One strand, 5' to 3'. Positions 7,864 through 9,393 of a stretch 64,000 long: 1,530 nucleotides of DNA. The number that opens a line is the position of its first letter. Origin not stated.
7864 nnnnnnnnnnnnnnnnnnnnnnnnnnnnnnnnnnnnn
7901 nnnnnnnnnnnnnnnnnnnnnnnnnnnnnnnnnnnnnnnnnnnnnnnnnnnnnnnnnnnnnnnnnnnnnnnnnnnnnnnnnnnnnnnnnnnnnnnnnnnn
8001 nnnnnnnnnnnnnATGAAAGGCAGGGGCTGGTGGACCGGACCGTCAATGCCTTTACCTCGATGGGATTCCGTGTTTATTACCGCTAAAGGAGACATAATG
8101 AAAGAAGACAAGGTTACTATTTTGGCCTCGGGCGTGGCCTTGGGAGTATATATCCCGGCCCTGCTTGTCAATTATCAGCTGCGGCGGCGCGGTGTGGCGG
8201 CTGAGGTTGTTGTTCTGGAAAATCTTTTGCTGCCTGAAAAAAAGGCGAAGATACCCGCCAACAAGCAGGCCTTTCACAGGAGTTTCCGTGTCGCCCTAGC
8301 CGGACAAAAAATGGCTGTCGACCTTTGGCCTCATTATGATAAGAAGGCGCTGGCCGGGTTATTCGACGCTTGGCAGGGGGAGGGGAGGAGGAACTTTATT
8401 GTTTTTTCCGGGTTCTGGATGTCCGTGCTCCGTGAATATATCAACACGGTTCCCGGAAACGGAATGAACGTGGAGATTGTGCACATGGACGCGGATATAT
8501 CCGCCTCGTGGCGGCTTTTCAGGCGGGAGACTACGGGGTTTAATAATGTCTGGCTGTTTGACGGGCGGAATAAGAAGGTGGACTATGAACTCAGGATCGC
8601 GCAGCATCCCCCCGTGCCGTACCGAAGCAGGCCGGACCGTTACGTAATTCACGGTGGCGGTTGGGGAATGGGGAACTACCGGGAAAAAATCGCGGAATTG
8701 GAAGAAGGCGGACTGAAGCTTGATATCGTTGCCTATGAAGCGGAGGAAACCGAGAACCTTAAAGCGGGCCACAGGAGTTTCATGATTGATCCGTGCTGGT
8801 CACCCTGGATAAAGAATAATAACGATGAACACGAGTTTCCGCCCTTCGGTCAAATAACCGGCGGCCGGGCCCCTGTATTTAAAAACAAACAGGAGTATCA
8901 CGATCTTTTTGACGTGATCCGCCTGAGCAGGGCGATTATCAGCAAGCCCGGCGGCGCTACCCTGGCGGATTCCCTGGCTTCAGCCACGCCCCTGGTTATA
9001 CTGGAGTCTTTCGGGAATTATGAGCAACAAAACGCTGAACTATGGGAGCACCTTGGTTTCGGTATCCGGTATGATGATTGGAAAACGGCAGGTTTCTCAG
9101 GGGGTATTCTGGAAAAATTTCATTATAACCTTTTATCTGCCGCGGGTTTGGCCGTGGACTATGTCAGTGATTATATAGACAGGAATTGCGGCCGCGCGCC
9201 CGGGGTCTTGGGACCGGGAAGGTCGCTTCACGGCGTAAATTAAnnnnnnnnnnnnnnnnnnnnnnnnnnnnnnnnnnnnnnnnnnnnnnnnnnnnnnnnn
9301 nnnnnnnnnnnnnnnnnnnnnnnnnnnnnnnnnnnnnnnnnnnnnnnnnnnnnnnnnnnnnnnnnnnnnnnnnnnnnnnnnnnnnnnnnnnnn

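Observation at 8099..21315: Sugar-handling set inside the radical SAM operon: GT28-like, two GT2 paralogs with a shared novel tail, and a DegT aminotransferase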

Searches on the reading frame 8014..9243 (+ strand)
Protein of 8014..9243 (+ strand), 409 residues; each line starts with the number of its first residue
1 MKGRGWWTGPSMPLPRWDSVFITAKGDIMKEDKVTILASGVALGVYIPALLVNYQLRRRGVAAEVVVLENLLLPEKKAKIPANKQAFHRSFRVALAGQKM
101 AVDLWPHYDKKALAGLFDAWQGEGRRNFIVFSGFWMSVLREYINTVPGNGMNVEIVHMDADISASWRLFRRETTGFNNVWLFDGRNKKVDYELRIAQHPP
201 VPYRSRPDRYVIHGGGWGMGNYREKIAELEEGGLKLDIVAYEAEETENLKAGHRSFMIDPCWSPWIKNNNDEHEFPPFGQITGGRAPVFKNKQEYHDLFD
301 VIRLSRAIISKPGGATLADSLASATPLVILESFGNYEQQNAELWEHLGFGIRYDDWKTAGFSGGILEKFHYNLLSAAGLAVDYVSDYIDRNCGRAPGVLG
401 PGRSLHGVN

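Call 3: search_protein_families(library=pfam, proteins=[window:8014-9243:+], max_evalue=0.01)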
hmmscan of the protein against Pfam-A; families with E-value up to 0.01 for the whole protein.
window:8014-9243:+ (409 aa): 0 families

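Call 7: search_protein_families(library=ncbifam, proteins=[window:8014-9243:+], max_evalue=0.01)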
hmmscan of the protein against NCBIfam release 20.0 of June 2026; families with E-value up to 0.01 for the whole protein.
window:8014-9243:+ (409 aa): 2 families
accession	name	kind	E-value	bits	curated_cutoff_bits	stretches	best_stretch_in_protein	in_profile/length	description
NF010135.0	PRK13609.1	equivalog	0.00038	19.5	500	1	300-349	269-318/388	diglucosyl diacylglycerol synthase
NF010134.0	PRK13608.1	equivalog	0.00053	19.1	557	1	304-350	273-319/391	diglucosyl diacylglycerol synthase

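Call 10: search_solved_structures(query=window:8014-9243:+, max_evalue=10, show_alignments=2)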
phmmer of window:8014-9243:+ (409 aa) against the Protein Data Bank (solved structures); distinct sequences matched with E-value up to 10: 1.
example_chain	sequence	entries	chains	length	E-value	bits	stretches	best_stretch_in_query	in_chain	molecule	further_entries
9wde_A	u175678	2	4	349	0.0078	18.4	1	299-351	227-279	Processive diacylglycerol beta-glucosyltransferase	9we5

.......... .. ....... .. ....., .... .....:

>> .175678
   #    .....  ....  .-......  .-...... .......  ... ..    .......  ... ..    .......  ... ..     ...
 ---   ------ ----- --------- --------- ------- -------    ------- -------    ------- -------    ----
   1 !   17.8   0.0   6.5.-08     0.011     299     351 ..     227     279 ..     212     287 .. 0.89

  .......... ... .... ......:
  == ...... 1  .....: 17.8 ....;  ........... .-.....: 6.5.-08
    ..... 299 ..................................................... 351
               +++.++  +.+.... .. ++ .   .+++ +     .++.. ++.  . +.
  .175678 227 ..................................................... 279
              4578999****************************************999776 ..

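Call 16: find_homologous_proteins(query=window:8098-9243:+)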
Query window:8098-9243:+ (381 aa): 634 proteins with E <= 0.001 among 7181 candidates; the best 120 are listed.
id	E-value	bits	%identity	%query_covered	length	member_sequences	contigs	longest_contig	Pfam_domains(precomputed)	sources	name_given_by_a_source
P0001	5.6e-263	890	100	100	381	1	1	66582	-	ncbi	-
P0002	1.3e-142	494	59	98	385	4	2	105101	-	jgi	jgi:hypothetical protein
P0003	9.1e-142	491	57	95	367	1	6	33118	-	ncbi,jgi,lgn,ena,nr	ncbi:MAG: UDP-glucuronosyltransferase [Firmicutes bacterium]|nr:UDP-glucuronosyltransferase [Bacillo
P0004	3.1e-141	489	57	95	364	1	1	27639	-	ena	-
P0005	3.3e-140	486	57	94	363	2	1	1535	-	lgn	-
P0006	1.1e-139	484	57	96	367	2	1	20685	-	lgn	-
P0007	2.4e-139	483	57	96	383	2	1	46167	-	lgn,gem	-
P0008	7.6e-139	481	57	96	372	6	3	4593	-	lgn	-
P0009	1.2e-138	481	58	95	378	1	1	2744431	-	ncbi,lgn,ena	-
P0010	8.6e-138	478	57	96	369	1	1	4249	-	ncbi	-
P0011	3.0e-136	473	58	95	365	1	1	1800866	-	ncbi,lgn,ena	-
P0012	9.1e-136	471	56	95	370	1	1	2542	-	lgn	-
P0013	3.6e-134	466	53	95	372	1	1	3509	-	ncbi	-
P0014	1.6e-133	464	57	94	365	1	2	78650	-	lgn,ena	-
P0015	2.7e-132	460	54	96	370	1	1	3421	-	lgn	-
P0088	1.2e-109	385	46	94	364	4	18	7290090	-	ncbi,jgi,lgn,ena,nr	ncbi:MAG: hypothetical protein KA714_13305 [Limnoraphis sp. WC205]|jgi:hypothetical protein|nr:hypot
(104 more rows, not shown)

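Call 17: find_encoding_contigs(protein=P0009, flank=10000, max_places=2)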
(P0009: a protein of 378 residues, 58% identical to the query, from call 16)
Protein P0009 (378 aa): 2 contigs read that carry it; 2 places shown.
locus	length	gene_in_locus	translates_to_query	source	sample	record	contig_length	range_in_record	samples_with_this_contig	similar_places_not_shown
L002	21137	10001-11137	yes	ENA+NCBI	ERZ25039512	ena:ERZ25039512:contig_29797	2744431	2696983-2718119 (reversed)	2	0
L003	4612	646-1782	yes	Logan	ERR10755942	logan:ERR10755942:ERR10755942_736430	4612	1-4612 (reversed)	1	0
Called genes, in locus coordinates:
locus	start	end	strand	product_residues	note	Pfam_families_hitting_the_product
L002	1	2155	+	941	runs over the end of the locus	PF00532:Peripla_BP_1, PF13407:Peripla_BP_4 (weak), PF13377:Peripla_BP_3, PF00158:Sigma54_activat, PF14532:Sigma54_activ_2, PF00004:AAA (weak), PF25601:AAA_lid_14, PF02954:HTH_8, +1 more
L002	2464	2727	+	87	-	PF00550:PP-binding (weak)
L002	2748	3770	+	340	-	PF04055:Radical_SAM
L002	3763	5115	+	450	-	-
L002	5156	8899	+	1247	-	PF08242:Methyltransf_12 (faint)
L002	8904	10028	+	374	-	PF00535:Glycos_transf_2 (faint), PF10111:Glyco_tranf_2_2, PF13641:Glyco_tranf_2_3 (weak)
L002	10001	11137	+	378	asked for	-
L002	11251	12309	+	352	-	PF04055:Radical_SAM, PF13186:SPASM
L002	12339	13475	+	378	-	PF00535:Glycos_transf_2, PF10111:Glyco_tranf_2_2, PF13641:Glyco_tranf_2_3, PF02709:Glyco_transf_7C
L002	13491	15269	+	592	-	PF00664:ABC_membrane, PF02463:SMC_N (weak), PF00005:ABC_tran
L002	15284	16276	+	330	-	PF25917:BSH_RND (weak)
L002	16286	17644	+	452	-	PF02321:OEP (weak)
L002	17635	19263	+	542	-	PF01738:DLH, PF04055:Radical_SAM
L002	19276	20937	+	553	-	PF01738:DLH, PF04055:Radical_SAM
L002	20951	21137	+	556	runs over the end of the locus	PF01738:DLH, PF04055:Radical_SAM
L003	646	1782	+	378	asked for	-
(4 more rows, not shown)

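Call 18: find_encoding_contigs(protein=P0088, flank=10000, max_places=2)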
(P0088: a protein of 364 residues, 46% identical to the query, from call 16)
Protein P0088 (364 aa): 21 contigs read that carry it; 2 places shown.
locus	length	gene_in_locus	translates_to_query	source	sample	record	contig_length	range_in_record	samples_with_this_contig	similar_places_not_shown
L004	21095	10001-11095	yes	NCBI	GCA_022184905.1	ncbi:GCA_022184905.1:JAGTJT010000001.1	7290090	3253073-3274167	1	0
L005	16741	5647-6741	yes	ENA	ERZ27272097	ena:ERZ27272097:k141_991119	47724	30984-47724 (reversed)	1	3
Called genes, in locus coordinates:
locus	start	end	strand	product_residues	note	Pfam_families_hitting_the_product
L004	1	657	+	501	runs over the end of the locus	PF03781:FGE-sulfatase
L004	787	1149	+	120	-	-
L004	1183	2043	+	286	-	PF03781:FGE-sulfatase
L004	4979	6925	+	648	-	PF00664:ABC_membrane, PF00005:ABC_tran, PF13304:AAA_21 (faint)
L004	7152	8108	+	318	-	PF00685:Sulfotransfer_1, PF13469:Sulfotransfer_3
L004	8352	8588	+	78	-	PF00550:PP-binding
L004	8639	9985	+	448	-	-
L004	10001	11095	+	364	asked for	-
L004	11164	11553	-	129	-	PF13641:Glyco_tranf_2_3, PF00535:Glycos_transf_2, PF10111:Glyco_tranf_2_2 (weak)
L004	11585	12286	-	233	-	PF08795:DUF1796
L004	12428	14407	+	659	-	PF05992:SbmA_BacA, PF06472:ABC_membrane_2, PF00005:ABC_tran, PF13191:AAA_16 (faint)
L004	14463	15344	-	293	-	-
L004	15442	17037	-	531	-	PF03062:MBOAT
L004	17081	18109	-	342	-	PF08100:Dimerisation, PF08242:Methyltransf_12 (faint), PF00891:Methyltransf_2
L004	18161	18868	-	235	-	PF02353:CMAS, PF13489:Methyltransf_23 (weak), PF01209:Ubie_methyltran, PF13649:Methyltransf_25, PF13847:Methyltransf_31, PF08241:Methyltransf_11, PF08242:Methyltransf_12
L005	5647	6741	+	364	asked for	-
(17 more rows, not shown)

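Call 19: find_encoding_contigs(protein=P0001, flank=10000, max_places=2)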
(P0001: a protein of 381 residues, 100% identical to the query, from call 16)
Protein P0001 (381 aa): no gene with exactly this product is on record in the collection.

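Call 23: find_related_loci(query=A1, collection=genome_contigs, flank=10000)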
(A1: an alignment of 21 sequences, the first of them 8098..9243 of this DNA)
Query A1 (381 aa) in genome_contigs; peptide patterns used: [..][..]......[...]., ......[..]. (x = any residue, [..] = any of these).
504 stretches matched a pattern; 410 encode a relative of the query (tblastn E <= 1e-3); the best 80 are kept; 80 distinct loci.
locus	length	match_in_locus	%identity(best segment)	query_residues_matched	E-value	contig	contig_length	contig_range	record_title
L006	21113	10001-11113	58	1-366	7e-143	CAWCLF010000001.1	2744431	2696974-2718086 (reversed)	MAG: uncultured Spirochaetota bacterium isolate MFD03726.bin.1.133 genome assembly, contig: contig_29797, whole genome s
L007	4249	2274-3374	57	1-367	5e-144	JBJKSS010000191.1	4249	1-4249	MAG: Spirochaetota bacterium isolate Bin_88 S1Ck127_597143_flag_1_multi_6.0000_len_4249, whole genome shotgun sequence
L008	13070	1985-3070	57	1-362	8e-141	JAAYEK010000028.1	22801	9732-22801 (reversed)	MAG: Bacillota bacterium isolate AS06rmzACSIP_96 91206_AS06, whole genome shotgun sequence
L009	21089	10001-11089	58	1-363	3e-139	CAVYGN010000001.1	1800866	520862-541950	MAG: uncultured Spirochaetota bacterium isolate MFD03726.bin.1.3 genome assembly, contig: contig_18643, whole genome sho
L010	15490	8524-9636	56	1-371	2e-130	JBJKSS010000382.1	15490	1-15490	MAG: Spirochaetota bacterium isolate Bin_88 S1Ck127_572503_flag_1_multi_6.0000_len_15490, whole genome shotgun sequence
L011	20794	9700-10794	49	6-370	2e-123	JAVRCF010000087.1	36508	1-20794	MAG: Aulosira sp. DedQUE10 contig_87, whole genome shotgun sequence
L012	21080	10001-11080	50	1-363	2e-119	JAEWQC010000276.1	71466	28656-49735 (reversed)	MAG: Bacillota bacterium isolate OH_SBrB_125 k127_780186, whole genome shotgun sequence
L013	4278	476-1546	49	6-362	4e-121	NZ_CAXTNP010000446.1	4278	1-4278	MAG: uncultured Nostoc sp. isolate public_SRR14722145_metawrap_bin.2 public_SRR14722145_metawrap_bin.2_446, whole genome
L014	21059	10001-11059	51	1-355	2e-118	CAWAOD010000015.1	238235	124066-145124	MAG: uncultured Spirochaetota bacterium isolate MFD01476.bin.3.353 genome assembly, contig: contig_49920, whole genome s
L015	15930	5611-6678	48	6-362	2e-115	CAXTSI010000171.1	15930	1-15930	MAG TPA_asm: uncultured bacterium isolate public_SRR14721957_metawrap_bin.4 genome assembly, contig: public_SRR14721957_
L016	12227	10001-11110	47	1-370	7e-115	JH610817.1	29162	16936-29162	MAG: Prochloron didemni P4-Papua_New_Guinea genomic scaffold Scf_contig00722, whole genome shotgun sequence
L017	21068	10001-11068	47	6-362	6e-115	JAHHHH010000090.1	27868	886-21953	MAG: Iphinoe sp. HA4291-MV1 scaffold_600_c1, whole genome shotgun sequence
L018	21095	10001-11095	44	1-366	3e-114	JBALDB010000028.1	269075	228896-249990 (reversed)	MAG: Nostoc sp. isolate P12642 bin 1 NODE_6_length_269075_cov_173.636099, whole genome shotgun sequence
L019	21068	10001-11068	47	6-362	4e-114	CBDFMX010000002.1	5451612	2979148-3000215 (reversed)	MAG: Stigonema sp. isolate 9a048915-f00d-425c-bd96-d5550510256a genome assembly, contig: contig_2, whole genome shotgun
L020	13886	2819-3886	47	6-362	1e-115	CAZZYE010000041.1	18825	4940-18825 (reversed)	MAG: uncultured Stigonema sp. isolate Brown_Z.bin.1 genome assembly, contig: NODE_682_length_18825_cov_9.106553, whole g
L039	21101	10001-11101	46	1-363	3e-109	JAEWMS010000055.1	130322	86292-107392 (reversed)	MAG: Bacillota bacterium isolate OH_PDB_143 k127_265096, whole genome shotgun sequence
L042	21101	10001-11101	44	1-363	3e-108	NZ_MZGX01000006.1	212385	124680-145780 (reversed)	Ruminiclostridium hungatei strain DSM 14427 CLHUN_contig000006, whole genome shotgun sequence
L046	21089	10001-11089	45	1-359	3e-107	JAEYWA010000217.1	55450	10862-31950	MAG: Bacillota bacterium isolate OH_CBlB_248 k127_1171332, whole genome shotgun sequence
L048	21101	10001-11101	44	1-363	7e-107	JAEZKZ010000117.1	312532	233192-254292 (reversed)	MAG: Bacillota bacterium isolate OH_CDB_54 k127_592178, whole genome shotgun sequence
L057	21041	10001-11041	48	1-345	2e-104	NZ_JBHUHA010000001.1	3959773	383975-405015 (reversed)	Paenibacillus xanthanilyticus strain IBRC-M 10987 contig_1, whole genome shotgun sequence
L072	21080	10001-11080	41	5-361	6e-99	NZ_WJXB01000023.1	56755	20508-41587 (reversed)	Paenibacillus monticola strain LC-T2 Scaffold21_1, whole genome shotgun sequence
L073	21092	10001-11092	41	5-365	6e-99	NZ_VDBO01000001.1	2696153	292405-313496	Paenibacillus sinopodophylli strain CCTCC AB 2016047 NODE_1_length_2696153_cov_469.764451, whole genome shotgun sequence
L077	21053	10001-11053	44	6-355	3e-98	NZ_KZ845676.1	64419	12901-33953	Thermoflavimicrobium daqui strain FBKL4.011 scaffold14, whole genome shotgun sequence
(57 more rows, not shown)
